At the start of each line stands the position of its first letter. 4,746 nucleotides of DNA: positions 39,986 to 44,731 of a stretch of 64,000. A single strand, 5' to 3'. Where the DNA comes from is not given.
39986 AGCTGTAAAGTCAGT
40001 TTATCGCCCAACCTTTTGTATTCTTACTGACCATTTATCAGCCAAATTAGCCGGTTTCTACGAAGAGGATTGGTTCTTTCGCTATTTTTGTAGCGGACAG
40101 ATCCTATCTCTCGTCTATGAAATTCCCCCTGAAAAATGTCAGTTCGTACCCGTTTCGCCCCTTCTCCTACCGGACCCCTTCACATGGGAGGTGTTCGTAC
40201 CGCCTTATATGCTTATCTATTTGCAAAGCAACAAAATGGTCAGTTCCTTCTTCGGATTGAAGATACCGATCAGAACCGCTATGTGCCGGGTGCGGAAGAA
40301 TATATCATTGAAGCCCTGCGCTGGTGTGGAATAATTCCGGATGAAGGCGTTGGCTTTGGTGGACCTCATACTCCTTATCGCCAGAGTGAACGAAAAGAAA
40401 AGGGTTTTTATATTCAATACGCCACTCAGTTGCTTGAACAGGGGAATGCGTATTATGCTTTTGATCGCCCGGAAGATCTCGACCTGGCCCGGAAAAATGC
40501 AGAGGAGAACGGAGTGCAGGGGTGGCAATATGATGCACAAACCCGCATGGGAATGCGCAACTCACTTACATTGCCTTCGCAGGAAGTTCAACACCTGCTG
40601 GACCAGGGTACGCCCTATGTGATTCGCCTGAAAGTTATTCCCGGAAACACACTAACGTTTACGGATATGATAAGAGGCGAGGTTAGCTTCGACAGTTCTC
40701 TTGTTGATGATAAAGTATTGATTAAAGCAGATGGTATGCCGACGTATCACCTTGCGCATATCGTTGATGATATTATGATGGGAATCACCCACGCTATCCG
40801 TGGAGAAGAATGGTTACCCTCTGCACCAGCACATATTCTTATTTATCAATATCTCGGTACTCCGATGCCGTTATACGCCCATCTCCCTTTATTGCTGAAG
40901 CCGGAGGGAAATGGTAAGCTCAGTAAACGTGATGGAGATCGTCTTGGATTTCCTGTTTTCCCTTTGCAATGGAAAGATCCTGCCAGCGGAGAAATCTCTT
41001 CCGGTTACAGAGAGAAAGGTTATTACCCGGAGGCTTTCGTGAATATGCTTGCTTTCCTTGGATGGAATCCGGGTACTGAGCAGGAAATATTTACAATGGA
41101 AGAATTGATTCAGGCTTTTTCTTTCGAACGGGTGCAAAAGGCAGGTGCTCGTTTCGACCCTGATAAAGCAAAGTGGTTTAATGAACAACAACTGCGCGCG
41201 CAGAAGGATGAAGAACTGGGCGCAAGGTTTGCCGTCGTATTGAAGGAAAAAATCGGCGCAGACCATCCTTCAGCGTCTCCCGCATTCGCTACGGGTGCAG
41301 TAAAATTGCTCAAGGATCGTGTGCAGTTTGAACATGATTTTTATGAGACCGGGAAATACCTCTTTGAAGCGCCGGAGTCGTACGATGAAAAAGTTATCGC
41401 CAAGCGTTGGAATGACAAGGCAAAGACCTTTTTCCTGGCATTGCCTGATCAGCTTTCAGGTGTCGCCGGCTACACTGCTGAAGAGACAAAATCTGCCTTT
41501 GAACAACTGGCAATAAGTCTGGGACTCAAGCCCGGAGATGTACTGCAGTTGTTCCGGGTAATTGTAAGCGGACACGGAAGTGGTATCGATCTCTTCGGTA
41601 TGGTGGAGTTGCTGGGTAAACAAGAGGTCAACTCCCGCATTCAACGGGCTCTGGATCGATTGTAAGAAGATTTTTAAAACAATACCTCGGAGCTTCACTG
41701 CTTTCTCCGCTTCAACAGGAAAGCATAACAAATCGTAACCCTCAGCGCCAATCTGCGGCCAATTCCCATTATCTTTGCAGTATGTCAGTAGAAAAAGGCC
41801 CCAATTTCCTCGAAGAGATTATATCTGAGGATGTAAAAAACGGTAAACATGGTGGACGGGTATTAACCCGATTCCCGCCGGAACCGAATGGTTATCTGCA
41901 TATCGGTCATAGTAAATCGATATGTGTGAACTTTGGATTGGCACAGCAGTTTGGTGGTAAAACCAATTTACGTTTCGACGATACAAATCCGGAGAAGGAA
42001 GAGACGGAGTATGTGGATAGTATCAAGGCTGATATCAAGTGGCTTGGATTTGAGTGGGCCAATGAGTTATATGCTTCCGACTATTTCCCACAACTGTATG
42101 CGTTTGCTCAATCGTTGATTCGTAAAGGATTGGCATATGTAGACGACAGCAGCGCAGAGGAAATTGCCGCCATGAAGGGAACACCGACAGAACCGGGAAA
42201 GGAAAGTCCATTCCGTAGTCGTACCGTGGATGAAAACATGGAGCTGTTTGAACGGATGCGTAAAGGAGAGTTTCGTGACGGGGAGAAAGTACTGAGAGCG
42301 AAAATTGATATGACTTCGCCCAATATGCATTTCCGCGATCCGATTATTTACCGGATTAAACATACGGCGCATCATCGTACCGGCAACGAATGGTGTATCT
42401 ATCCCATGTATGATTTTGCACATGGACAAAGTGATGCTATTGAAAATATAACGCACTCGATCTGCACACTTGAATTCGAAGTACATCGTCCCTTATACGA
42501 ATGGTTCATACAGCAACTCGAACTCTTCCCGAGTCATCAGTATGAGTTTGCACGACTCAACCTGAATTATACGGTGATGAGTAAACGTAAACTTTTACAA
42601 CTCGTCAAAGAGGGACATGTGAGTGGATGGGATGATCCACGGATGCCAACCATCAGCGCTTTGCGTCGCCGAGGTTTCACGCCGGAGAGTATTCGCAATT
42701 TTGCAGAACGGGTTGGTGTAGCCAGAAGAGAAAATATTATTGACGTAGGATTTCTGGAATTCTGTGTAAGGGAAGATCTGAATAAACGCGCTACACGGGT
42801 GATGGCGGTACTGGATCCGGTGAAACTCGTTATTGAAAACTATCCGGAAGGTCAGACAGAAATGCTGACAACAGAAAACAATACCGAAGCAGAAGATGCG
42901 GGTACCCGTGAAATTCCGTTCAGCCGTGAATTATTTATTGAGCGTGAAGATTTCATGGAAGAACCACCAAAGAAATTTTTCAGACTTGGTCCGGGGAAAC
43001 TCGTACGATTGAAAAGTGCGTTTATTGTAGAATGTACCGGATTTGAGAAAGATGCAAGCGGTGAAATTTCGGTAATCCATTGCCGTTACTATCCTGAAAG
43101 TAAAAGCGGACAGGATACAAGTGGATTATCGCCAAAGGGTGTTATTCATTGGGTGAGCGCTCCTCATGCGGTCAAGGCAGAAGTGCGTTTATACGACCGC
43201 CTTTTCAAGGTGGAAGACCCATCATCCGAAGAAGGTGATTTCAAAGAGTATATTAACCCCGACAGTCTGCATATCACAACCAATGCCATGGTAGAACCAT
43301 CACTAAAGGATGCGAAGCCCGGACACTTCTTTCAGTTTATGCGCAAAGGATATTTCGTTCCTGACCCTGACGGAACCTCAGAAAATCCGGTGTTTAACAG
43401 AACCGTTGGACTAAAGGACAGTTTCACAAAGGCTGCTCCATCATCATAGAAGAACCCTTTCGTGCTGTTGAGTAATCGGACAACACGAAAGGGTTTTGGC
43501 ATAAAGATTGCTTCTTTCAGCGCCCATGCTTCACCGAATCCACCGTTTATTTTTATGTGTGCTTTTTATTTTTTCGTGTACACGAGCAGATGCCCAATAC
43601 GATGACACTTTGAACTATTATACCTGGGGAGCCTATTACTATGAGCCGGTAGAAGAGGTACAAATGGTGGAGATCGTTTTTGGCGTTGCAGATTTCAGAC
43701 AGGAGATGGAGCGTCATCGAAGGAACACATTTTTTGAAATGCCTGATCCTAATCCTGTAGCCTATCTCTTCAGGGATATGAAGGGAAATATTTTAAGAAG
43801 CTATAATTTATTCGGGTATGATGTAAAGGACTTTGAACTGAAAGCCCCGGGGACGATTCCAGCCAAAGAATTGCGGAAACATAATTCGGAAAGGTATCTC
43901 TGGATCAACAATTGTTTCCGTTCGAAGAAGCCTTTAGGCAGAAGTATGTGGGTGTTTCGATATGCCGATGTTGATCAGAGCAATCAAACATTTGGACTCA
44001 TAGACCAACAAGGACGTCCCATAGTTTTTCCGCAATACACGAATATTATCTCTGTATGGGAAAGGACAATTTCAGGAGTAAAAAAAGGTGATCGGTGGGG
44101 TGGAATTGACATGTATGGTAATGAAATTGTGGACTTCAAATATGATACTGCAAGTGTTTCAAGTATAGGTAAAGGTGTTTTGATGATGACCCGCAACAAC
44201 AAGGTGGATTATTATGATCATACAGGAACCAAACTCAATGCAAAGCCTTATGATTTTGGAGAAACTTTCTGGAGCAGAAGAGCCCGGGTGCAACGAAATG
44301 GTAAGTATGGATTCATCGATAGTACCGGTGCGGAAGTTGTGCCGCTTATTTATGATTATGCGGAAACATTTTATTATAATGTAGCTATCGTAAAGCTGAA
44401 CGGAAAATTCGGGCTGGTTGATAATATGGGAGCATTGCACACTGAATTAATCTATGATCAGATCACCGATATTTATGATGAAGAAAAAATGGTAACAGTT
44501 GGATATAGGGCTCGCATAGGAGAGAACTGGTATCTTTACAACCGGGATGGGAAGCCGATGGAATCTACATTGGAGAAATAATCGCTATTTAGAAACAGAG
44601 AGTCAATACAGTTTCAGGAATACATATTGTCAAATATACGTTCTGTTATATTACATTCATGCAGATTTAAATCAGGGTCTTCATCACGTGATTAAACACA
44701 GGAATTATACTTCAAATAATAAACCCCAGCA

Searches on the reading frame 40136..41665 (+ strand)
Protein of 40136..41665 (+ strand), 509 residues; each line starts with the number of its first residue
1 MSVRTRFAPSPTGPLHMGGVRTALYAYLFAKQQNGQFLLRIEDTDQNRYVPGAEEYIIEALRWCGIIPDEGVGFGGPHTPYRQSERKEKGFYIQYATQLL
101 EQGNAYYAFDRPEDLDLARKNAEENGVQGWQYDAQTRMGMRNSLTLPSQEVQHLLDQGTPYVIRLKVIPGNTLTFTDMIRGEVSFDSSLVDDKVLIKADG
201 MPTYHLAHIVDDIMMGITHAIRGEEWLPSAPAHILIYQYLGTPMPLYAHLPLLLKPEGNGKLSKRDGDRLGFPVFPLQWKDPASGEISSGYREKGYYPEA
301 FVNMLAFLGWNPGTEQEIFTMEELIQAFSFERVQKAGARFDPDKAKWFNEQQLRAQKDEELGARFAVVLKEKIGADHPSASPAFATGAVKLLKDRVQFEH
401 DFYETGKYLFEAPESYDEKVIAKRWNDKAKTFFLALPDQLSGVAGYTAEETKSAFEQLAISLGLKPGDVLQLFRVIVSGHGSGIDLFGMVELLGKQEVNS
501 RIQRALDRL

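Call 8: search_protein_families(library=pfam, proteins=[window:40136-41665:+], max_evalue=0.001)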
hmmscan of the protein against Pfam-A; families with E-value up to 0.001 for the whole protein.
window:40136-41665:+ (509 aa): 2 families
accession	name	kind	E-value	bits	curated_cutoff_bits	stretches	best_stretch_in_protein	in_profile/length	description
PF00749.27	tRNA-synt_1c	-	1.4e-88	297.3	23.4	1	3-347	2-314/314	tRNA synthetases class I (E and Q), catalytic domain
PF19269.4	Anticodon_2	-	3.6e-24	86.2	23.6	1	381-506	12-141/141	Anticodon binding domain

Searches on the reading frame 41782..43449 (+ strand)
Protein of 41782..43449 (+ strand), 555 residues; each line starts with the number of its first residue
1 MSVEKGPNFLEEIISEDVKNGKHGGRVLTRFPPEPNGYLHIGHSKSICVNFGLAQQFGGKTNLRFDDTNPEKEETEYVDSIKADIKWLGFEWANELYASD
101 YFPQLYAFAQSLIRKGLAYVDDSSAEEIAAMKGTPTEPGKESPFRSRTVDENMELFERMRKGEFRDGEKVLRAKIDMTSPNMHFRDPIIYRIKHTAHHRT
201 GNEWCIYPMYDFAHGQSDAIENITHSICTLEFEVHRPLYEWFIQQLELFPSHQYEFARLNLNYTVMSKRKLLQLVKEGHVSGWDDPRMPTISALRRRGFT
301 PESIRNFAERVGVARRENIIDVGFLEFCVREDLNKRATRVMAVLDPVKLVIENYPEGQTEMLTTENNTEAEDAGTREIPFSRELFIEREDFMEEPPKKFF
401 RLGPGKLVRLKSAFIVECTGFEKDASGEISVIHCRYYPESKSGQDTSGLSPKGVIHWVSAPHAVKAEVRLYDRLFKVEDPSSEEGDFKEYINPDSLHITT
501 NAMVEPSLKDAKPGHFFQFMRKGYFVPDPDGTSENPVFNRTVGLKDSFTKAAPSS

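Call 8: search_protein_families(library=pfam, proteins=[window:41782-43449:+], max_evalue=0.001)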
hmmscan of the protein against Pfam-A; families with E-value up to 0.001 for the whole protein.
window:41782-43449:+ (555 aa): 3 families
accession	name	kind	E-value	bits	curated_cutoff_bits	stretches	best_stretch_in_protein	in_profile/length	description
PF00749.27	tRNA-synt_1c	-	1.2e-107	359.9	23.4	1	27-334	2-313/314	tRNA synthetases class I (E and Q), catalytic domain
PF03950.23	tRNA-synt_1c_C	-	9.2e-28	96.8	23.9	1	337-436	1-90/91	tRNA synthetases class I (E and Q), anti-codon binding domain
PF20974.2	tRNA-synt_1c_C2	-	4.7e-25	88.5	23.9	1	454-528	1-69/69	tRNA synthetases class I (E and Q), anti-codon binding domain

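Call 87: list_cluster_members(proteins=[window:41782-43449:+, window:59680-60315:-])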
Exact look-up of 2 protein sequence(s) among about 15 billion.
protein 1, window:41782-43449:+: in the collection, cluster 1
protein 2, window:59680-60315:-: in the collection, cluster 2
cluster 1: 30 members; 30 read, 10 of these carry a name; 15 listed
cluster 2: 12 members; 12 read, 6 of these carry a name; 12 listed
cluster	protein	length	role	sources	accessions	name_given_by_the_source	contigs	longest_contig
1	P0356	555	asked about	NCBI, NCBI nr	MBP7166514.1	MAG: glutamine--tRNA ligase/YqeY domain fusion protein [Bacteroidia bacterium] | glutamine--tRNA ligase/YqeY domain fusion protein [Bacteroidia bacterium]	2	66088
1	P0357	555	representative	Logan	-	-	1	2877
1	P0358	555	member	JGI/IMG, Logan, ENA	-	glutaminyl-tRNA synthetase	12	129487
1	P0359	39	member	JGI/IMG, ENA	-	dynein regulatory complex protein 1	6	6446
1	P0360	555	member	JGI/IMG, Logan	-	glutaminyl-tRNA synthetase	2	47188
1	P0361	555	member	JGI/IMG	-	glutaminyl-tRNA synthetase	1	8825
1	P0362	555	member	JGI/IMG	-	glutaminyl-tRNA synthetase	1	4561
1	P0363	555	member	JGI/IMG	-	glutaminyl-tRNA synthetase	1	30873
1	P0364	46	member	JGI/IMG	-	dynein regulatory complex protein 1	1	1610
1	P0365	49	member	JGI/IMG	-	dynein regulatory complex protein 1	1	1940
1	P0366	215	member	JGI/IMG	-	glutaminyl-tRNA synthetase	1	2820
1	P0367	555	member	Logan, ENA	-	-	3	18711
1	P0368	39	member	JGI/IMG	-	-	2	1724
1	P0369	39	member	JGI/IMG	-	-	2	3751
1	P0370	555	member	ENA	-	-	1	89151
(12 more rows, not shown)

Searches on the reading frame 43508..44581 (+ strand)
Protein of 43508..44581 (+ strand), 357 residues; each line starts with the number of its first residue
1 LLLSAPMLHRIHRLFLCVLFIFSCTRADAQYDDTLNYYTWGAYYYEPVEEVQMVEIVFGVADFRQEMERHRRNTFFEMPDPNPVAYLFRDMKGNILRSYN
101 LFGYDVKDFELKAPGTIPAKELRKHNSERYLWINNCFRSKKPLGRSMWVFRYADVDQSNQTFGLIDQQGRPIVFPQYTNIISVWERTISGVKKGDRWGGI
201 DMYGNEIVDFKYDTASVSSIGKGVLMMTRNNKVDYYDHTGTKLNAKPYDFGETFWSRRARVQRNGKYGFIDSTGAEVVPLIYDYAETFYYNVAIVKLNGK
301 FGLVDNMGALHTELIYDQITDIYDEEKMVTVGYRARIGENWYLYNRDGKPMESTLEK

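Call 8: search_protein_families(library=pfam, proteins=[window:43508-44581:+], max_evalue=0.001)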
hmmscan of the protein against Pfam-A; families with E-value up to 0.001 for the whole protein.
window:43508-44581:+ (357 aa): 1 family
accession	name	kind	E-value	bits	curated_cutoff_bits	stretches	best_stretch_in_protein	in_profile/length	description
PF14903.11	WG_beta_rep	-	6.9e-18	64.8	25.6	1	267-300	1-34/35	WG containing repeat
